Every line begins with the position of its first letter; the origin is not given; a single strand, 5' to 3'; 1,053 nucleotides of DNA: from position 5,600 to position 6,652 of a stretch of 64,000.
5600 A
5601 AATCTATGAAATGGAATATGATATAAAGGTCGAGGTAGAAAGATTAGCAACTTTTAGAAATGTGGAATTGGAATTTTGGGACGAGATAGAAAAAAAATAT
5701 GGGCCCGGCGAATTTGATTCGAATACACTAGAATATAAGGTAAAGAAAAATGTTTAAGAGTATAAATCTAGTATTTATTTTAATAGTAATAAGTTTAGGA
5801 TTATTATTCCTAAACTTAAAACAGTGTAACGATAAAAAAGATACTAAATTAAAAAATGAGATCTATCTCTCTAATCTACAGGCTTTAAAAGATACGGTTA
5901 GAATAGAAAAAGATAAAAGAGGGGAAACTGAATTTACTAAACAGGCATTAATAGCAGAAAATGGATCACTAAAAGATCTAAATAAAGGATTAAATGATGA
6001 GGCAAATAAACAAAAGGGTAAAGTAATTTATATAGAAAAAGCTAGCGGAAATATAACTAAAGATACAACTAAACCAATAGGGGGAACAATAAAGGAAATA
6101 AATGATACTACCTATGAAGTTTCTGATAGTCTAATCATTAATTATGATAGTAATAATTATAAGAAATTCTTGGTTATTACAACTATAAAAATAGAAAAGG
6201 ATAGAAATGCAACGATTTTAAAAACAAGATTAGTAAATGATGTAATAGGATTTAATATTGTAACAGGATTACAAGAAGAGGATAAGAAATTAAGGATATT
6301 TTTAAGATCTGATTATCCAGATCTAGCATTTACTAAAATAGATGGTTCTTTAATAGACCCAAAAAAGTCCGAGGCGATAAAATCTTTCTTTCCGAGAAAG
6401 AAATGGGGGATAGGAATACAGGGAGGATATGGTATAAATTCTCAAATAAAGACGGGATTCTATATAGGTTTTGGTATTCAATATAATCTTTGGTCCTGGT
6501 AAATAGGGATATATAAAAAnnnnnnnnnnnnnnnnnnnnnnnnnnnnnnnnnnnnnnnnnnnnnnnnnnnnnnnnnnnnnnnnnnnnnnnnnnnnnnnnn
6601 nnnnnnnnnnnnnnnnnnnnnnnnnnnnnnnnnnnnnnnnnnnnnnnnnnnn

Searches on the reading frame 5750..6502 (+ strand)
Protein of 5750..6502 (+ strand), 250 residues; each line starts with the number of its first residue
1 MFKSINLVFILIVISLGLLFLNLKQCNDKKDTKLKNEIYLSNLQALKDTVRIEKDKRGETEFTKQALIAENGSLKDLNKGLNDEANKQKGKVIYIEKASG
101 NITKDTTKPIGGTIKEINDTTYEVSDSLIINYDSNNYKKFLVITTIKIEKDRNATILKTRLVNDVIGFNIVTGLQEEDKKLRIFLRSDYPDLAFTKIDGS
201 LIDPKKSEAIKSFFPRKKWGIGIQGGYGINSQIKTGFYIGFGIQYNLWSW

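Call 94: search_protein_families(library=pfam, proteins=[window:5750-6502:+], max_evalue=0.001)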
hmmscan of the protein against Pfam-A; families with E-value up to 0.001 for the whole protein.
window:5750-6502:+ (250 aa): 1 family
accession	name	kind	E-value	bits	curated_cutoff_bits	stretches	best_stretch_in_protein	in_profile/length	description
PF20647.2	DUF6808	-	2.7e-06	27.8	24.4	1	214-248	53-86/86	Domain of unknown function (DUF6808)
